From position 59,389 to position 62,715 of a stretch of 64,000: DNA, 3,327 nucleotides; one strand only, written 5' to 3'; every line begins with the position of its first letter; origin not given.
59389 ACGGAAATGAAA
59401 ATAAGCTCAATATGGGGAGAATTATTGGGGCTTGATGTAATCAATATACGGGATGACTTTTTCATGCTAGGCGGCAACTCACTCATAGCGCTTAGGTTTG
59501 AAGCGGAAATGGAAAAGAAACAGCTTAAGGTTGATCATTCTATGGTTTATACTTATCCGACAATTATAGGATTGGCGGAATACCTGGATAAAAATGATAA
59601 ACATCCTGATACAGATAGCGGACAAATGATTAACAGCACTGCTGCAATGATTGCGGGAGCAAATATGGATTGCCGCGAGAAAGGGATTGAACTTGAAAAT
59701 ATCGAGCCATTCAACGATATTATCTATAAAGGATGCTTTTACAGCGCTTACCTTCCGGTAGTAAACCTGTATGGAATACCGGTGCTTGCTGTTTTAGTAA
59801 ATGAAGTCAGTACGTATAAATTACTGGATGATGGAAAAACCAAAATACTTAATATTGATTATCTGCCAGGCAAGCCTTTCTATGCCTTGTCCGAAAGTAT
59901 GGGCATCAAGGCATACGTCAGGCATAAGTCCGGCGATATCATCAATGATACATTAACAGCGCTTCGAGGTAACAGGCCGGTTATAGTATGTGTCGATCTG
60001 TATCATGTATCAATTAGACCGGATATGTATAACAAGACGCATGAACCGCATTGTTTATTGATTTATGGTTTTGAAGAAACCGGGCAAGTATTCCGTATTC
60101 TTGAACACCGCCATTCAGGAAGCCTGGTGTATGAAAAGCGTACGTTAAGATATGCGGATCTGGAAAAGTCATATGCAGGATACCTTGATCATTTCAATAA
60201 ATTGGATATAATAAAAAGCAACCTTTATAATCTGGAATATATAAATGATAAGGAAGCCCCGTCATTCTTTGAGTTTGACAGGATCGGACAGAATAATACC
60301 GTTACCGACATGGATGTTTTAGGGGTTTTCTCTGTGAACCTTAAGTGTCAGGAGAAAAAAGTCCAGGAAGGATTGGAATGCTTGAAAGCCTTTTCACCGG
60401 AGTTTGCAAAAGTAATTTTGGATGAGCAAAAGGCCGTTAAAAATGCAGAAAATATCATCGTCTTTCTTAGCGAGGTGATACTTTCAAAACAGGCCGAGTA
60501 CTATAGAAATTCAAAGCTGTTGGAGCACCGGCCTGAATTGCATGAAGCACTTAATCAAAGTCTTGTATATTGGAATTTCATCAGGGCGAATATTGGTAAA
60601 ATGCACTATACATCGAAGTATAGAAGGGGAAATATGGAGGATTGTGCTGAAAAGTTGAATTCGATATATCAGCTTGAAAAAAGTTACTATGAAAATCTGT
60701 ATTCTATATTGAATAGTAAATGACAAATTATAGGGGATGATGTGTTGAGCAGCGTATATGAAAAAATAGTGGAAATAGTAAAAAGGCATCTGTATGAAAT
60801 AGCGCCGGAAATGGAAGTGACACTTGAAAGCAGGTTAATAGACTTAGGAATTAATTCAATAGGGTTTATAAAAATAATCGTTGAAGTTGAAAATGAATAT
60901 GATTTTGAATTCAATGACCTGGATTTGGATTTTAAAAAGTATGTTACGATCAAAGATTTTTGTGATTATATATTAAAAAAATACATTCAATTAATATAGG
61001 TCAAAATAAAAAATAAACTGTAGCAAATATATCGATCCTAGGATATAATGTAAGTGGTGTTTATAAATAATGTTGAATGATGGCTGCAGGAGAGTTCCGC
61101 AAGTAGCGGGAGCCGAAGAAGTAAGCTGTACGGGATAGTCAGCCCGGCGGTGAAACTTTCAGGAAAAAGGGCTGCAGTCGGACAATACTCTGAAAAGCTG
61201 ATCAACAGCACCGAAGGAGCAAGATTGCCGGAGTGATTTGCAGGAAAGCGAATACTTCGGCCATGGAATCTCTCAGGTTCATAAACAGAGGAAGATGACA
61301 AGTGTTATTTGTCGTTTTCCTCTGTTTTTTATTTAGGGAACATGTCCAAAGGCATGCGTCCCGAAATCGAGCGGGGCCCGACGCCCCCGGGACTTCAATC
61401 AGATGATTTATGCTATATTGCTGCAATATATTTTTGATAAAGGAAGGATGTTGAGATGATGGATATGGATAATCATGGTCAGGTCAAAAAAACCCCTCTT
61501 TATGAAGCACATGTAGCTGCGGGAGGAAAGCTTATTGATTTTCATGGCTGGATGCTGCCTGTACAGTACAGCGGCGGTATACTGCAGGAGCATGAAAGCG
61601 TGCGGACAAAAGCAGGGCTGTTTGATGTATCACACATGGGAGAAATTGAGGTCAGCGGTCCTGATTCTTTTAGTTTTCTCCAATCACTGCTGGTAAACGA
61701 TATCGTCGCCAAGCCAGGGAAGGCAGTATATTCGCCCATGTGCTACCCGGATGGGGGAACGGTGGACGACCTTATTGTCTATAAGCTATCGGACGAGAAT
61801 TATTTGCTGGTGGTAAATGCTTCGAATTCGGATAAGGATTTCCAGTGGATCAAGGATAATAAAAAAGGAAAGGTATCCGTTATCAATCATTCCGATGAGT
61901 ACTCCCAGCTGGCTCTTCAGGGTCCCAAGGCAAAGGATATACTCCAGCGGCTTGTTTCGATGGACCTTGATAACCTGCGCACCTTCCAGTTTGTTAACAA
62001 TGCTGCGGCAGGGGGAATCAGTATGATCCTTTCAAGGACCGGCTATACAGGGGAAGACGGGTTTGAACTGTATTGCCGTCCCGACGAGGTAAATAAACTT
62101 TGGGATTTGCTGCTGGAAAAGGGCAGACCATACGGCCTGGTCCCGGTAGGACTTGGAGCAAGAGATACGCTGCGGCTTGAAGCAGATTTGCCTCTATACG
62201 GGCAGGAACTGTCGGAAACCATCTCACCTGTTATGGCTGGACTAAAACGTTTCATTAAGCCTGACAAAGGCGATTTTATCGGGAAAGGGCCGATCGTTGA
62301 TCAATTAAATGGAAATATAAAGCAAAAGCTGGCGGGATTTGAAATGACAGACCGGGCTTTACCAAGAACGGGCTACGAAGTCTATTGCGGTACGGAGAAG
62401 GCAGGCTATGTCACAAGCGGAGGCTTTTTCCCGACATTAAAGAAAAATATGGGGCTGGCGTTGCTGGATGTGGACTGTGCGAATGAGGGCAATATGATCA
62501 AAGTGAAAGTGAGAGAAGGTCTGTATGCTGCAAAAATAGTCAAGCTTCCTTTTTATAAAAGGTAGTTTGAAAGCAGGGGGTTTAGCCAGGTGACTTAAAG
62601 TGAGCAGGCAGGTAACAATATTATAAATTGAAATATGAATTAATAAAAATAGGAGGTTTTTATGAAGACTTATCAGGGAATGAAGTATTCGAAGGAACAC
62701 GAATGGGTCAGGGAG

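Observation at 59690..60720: Terminal module ends in a papain-fold BtrH-like domain instead of a thioesterase: candidate non-canonical chain-release or transfer domain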

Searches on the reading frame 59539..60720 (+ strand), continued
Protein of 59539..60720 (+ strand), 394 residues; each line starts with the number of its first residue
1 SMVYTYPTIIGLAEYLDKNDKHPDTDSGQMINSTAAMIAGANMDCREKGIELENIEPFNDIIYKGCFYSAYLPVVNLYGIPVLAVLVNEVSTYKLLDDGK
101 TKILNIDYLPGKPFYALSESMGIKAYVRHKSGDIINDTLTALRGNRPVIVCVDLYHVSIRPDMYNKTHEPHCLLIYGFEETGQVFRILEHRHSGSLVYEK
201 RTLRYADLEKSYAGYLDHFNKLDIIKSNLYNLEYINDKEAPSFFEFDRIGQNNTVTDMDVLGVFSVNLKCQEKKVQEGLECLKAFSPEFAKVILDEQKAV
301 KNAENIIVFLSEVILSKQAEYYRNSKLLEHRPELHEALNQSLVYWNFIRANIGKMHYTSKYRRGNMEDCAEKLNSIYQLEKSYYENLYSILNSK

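Call 82: list_cluster_members(proteins=[P0001, P0002, P0007, P0010, P0019, P0022, P0037, P0041, P0045, P0060])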
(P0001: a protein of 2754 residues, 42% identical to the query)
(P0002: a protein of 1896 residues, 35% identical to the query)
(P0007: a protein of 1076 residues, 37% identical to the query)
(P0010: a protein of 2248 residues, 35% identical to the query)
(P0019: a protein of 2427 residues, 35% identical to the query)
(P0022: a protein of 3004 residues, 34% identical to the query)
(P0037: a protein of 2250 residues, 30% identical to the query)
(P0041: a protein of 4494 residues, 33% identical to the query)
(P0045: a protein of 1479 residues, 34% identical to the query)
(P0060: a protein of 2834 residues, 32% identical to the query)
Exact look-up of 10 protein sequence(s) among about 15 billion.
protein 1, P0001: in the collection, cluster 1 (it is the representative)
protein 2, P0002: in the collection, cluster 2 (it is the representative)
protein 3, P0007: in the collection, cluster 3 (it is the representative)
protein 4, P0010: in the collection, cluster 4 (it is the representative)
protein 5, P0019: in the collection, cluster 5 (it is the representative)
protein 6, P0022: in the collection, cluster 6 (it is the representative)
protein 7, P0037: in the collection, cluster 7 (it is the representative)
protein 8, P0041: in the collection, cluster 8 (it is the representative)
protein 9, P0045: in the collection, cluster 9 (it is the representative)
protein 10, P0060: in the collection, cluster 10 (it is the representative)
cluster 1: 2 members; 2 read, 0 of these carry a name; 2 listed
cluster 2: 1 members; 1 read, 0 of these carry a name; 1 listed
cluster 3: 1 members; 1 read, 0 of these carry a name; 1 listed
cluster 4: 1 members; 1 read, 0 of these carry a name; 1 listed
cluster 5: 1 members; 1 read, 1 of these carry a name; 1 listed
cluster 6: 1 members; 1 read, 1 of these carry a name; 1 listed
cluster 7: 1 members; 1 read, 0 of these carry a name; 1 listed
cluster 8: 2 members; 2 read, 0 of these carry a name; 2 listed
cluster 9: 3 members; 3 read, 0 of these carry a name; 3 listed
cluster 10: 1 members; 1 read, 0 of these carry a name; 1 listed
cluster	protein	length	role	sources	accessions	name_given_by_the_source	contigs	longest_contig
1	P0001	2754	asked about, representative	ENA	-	-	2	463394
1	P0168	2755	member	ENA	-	-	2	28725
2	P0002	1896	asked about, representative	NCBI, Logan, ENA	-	-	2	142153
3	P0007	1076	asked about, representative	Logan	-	-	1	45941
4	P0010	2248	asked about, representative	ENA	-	-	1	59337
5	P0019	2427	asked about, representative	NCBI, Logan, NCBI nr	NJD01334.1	MAG: amino acid adenylation domain-containing protein [Ruminiclostridium sp.] | amino acid adenylation domain-containing protein [Ruminiclostridium sp.]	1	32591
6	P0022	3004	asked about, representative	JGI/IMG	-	amino acid adenylation domain-containing protein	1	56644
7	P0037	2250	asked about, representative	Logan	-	-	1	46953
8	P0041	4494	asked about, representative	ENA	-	-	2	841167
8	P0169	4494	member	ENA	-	-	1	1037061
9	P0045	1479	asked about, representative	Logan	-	-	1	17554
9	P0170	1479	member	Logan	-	-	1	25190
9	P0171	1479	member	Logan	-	-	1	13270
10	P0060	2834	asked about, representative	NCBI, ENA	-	-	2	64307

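Call 101: find_encoding_contigs(protein=P0156, flank=8000, max_places=1)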
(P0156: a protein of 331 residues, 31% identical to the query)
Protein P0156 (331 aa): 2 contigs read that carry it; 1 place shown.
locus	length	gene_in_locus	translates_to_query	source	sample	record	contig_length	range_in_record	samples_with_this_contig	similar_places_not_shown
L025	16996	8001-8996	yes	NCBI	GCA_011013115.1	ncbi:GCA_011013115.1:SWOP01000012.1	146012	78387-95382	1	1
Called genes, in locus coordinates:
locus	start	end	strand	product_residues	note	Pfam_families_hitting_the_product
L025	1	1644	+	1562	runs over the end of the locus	PF00109:ketoacyl-synt, PF02801:Ketoacyl-synt_C, PF16197:KAsynt_C_assoc, PF22336:RhiE-like_linker, PF22621:CurL-like_PKS_C, PF21089:PKS_DH_N, PF14765:PS-DH, PF21394:Beta-ketacyl_N, +4 more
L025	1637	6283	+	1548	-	PF00109:ketoacyl-synt, PF02801:Ketoacyl-synt_C, PF16197:KAsynt_C_assoc, PF22336:RhiE-like_linker, PF22621:CurL-like_PKS_C, PF21089:PKS_DH_N, PF14765:PS-DH, PF21394:Beta-ketacyl_N, +4 more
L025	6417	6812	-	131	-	-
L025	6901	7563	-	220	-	-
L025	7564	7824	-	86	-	-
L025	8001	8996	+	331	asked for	PF14399:BtrH_N (weak)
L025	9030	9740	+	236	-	PF00975:Thioesterase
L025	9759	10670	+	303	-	PF13555:AAA_29 (faint), PF00005:ABC_tran, PF13304:AAA_21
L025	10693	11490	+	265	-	PF12698:ABC2_membrane_3 (weak)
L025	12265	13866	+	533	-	PF02525:Flavodoxin_2, PF03358:FMN_red, PF02036:SCP2 (weak)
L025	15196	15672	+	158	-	PF08388:GIIM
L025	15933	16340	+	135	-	PF00364:Biotin_lipoyl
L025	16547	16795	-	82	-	-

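Call 102: find_encoding_contigs(protein=P0160, flank=8000, max_places=1)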
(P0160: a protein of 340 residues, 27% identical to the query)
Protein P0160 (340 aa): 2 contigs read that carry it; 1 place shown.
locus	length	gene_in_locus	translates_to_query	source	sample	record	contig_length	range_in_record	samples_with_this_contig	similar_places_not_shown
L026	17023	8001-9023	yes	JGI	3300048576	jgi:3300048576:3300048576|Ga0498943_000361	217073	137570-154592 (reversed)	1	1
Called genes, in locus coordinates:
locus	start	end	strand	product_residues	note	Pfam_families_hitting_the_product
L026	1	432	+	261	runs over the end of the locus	PF02649:GCHY-1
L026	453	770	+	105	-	-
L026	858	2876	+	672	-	PF00561:Abhydrolase_1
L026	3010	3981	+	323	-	PF00005:ABC_tran, PF13304:AAA_21 (faint)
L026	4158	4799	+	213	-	PF06182:ABC2_membrane_6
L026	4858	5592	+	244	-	PF06182:ABC2_membrane_6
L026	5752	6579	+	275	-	PF04055:Radical_SAM (weak)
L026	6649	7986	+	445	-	PF04055:Radical_SAM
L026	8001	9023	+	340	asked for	-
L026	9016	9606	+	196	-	-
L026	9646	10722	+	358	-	-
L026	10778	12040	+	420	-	PF00278:Orn_DAP_Arg_deC, PF02784:Orn_Arg_deC_N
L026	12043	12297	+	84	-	PF00550:PP-binding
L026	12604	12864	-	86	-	PF04002:RadC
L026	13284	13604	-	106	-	-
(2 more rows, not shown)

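Call 103: find_encoding_contigs(protein=P0123, flank=8000, max_places=1)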
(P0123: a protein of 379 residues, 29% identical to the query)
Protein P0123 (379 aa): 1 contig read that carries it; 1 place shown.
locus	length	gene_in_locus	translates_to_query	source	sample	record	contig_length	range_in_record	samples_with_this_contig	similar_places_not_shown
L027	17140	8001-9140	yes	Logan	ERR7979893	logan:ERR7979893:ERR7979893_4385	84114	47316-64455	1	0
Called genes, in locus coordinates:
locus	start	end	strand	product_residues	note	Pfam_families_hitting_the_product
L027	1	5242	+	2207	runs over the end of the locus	PF00668:Condensation, PF00501:AMP-binding, PF13193:AMP-binding_C (faint), PF00550:PP-binding, PF00668:Condensation, PF00501:AMP-binding, PF00550:PP-binding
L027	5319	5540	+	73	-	PF00291:PALP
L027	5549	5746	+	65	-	PF00291:PALP (weak)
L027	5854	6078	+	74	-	-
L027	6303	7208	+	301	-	PF13527:Acetyltransf_9 (faint), PF00583:Acetyltransf_1, PF13508:Acetyltransf_7 (weak)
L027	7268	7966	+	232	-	PF00975:Thioesterase, PF12146:Hydrolase_4 (weak)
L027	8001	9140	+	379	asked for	PF14399:BtrH_N (weak), PF13529:Peptidase_C39_2 (faint)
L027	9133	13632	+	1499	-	PF00668:Condensation, PF00501:AMP-binding, PF13193:AMP-binding_C, PF00550:PP-binding, PF00668:Condensation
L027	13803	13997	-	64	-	-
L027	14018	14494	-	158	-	PF13276:HTH_21, PF00665:rve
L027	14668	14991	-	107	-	PF01527:HTH_Tnp_1, PF13384:HTH_23, PF13518:HTH_28, PF13551:HTH_29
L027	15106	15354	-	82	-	-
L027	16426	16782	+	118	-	-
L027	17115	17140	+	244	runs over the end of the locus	PF01209:Ubie_methyltran, PF02353:CMAS, PF08003:Methyltransf_9, PF13489:Methyltransf_23, PF13649:Methyltransf_25, PF13847:Methyltransf_31, PF08241:Methyltransf_11, PF08242:Methyltransf_12, +3 more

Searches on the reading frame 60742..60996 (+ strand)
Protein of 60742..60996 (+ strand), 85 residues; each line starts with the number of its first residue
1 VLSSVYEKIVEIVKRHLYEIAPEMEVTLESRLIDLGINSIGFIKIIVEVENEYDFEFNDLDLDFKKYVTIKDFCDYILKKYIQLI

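Call 9: search_protein_families(library=pfam, proteins=[window:60742-60996:+], max_evalue=0.001)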
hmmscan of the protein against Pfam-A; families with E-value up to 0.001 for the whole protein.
window:60742-60996:+ (85 aa): 1 family
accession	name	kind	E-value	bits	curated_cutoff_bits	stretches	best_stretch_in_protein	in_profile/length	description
PF00550.31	PP-binding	-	3.5e-10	40.4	20.8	1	7-77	1-67/67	Phosphopantetheine attachment site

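Call 76: search_protein_families(library=ncbifam, proteins=[window:60742-60996:+], max_evalue=0.01)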
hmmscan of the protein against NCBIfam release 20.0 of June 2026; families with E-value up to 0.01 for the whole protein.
window:60742-60996:+ (85 aa): 12 families
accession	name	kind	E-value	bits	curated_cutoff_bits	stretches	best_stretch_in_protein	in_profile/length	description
NF009104.0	PRK12449.1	equivalog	8.5e-09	35.2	70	1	4-80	5-78/80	acyl carrier protein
NF002150.0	PRK00982.1-4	subfamily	1.2e-08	35.1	66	1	4-80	5-78/80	acyl carrier protein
NF058660.1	cispen_ACP_AmcB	equivalog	3.2e-08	33.6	80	1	6-79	3-77/80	cispentacin biosynthesis acyl carrier protein AmcB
NF002148.0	PRK00982.1-2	subfamily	5.7e-08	32.5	71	1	4-80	4-77/79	acyl carrier protein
TIGR00517.1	acyl_carrier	equivalog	2.9e-06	27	70.45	1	4-79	3-75/77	acyl carrier protein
NF002147.0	PRK00982.1-1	equivalog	3.7e-06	26.7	84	1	8-79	11-79/83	acyl carrier protein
NF040636.1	AcpM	exception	4.8e-06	26.5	146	1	9-79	10-77/93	meromycolate extension acyl carrier protein AcpM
NF002149.0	PRK00982.1-3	equivalog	3.6e-05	23.6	106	1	3-80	2-76/78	acyl carrier protein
NF002151.0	PRK00982.1-5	equivalog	7.3e-05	22.8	92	1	3-80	2-76/78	acyl carrier protein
NF005798.0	PRK07639.1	equivalog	0.00036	20.9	100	1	9-78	10-79/91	petrobactin biosynthesis protein AsbD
NF005480.0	PRK07081.1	equivalog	0.0011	18.9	72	1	12-76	8-72/83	acyl carrier protein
NF005079.0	PRK06508.1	equivalog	0.0014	19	83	1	3-55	2-53/93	acyl carrier protein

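Call 89: find_encoding_contigs(protein=window:60742-60996:+, flank=10000, max_places=3)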
Protein seq(85 aa) (85 aa): 1 contig read that carries it; 1 place shown.
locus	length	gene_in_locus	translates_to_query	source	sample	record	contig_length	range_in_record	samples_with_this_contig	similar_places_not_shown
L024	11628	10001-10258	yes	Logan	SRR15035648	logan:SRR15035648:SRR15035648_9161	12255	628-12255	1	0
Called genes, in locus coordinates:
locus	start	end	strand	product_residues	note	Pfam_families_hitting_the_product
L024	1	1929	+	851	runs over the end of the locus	?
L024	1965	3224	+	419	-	PF00698:Acyl_transf_1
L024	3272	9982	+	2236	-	PF18563:TubC_N, PF00668:Condensation, PF00501:AMP-binding, PF00550:PP-binding, PF00109:ketoacyl-synt, PF02801:Ketoacyl-synt_C, PF16197:KAsynt_C_assoc, PF22336:RhiE-like_linker, +3 more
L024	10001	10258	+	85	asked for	PF00550:PP-binding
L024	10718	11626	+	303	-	?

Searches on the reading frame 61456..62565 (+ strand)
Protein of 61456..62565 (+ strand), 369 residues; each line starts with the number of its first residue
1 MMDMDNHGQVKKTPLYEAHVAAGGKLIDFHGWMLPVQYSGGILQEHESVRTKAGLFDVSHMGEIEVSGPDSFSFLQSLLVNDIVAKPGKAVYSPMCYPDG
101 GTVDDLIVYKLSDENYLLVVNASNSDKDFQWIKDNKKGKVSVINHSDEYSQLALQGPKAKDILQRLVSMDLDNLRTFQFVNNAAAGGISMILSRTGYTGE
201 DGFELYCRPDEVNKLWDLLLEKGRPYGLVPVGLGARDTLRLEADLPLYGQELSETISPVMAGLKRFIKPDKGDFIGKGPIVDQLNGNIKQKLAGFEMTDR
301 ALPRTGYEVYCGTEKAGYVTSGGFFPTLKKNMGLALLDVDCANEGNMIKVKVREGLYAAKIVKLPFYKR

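Call 9: search_protein_families(library=pfam, proteins=[window:61456-62562:+], max_evalue=0.001)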
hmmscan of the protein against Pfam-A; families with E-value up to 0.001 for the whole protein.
window:61456-62562:+ (369 aa): 2 families
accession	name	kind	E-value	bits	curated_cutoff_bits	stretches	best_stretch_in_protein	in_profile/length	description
PF01571.26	GCV_T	-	6.4e-94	314.4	25.6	1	15-265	1-254/255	Aminomethyltransferase folate-binding domain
PF08669.17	GCV_T_C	-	2.2e-20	72.8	25.9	1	291-368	2-80/80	Glycine cleavage T-protein C-terminal barrel domain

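Call 39: find_encoding_contigs(protein=window:61456-62565:+, flank=3000, max_places=4)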
Protein window:61456-62565:+ (369 aa): no gene with exactly this product is on record in the collection.
